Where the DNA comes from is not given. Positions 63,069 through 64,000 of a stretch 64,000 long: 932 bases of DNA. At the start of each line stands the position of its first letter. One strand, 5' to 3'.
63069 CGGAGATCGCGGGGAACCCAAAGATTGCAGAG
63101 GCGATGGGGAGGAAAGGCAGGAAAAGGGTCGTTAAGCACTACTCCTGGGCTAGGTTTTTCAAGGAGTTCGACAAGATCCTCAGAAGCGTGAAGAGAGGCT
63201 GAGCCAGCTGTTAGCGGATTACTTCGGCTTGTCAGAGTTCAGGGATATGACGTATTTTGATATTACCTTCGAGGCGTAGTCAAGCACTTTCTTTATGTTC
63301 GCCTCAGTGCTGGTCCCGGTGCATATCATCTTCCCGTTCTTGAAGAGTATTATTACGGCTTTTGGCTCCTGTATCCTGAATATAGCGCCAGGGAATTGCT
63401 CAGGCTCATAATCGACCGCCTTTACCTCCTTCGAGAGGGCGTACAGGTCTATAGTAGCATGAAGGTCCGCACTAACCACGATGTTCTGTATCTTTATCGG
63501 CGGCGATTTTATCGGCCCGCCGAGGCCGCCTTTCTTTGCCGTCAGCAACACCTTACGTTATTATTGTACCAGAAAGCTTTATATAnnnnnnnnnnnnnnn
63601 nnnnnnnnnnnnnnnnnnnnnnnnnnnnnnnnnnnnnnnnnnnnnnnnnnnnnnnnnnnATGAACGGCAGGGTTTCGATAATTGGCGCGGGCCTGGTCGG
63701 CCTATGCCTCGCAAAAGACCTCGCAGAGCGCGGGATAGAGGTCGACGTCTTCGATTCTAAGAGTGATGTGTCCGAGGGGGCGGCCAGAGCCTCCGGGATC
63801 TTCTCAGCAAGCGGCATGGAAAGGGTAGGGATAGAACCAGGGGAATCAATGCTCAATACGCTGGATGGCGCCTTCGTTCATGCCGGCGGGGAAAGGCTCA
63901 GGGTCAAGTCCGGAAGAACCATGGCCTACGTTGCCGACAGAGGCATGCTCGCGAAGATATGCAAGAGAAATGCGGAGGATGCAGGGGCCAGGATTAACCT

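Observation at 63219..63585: Stand-alone single-repeat TBP: half of a TATA-binding protein with its own promoter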

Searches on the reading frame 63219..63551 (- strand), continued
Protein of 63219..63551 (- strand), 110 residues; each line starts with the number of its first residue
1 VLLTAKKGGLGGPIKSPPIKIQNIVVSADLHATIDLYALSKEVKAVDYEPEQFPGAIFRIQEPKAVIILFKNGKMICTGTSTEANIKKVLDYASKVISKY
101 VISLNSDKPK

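Call 84: find_encoding_contigs(protein=P0493, flank=4000, max_places=3)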
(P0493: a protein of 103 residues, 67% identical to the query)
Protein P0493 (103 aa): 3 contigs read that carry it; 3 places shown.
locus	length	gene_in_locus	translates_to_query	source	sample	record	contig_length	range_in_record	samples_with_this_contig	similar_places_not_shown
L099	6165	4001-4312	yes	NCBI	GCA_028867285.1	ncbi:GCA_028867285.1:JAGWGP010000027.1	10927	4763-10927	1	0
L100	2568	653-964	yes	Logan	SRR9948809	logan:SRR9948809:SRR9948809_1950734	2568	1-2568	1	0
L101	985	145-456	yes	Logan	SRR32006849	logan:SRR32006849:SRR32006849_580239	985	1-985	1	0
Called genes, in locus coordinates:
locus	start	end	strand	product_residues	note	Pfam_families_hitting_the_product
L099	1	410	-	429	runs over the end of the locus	PF01336:tRNA_anti-codon, PF00152:tRNA-synt_2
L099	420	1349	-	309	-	PF01063:Aminotran_4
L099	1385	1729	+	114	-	PF01035:DNA_binding_1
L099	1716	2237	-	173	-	-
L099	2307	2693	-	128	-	-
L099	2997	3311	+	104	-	-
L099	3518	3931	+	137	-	PF08327:AHSA1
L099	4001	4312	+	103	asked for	PF01157:Ribosomal_L21e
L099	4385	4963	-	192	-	PF04919:DUF655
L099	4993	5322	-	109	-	-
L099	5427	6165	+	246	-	PF00493:MCM (faint), PF20030:bpMoxR, PF05496:RuvB_N (weak), PF00004:AAA (weak), PF07726:AAA_3, PF07728:AAA_5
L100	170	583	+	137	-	PF08327:AHSA1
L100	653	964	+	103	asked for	PF01157:Ribosomal_L21e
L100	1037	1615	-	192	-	PF04919:DUF655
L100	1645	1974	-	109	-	-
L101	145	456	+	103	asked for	PF01157:Ribosomal_L21e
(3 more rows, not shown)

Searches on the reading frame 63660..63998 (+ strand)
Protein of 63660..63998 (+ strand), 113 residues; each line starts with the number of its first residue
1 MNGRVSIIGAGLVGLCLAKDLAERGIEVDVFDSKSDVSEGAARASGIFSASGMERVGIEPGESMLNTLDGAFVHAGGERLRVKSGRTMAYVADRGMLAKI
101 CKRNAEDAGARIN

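Call 69: search_protein_families(library=pfam, proteins=[window:63660-63998:+], max_evalue=0.001)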
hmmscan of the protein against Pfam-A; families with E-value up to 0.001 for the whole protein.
window:63660-63998:+ (113 aa): 6 families
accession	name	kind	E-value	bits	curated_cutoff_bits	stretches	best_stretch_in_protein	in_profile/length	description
PF01266.30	DAO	-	2.4e-08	34.3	27.9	1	5-51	2-49/353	FAD dependent oxidoreductase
PF13450.12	NAD_binding_8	-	4.6e-07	30.5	21.9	1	7-38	1-32/68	NAD(P)-binding Rossmann-like domain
PF01494.25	FAD_binding_3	-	7.9e-06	25.8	22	1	5-49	4-47/349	FAD binding domain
PF00070.33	Pyr_redox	-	0.00024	22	22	0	4-38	1-35/82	Pyridine nucleotide-disulphide oxidoreductase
PF02737.24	3HCDH_N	-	0.00045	20.6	22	1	5-43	2-40/180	3-hydroxyacyl-CoA dehydrogenase, NAD binding domain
PF00890.30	FAD_binding_2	-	0.00083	19.1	20.4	0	7-58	4-56/414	FAD binding domain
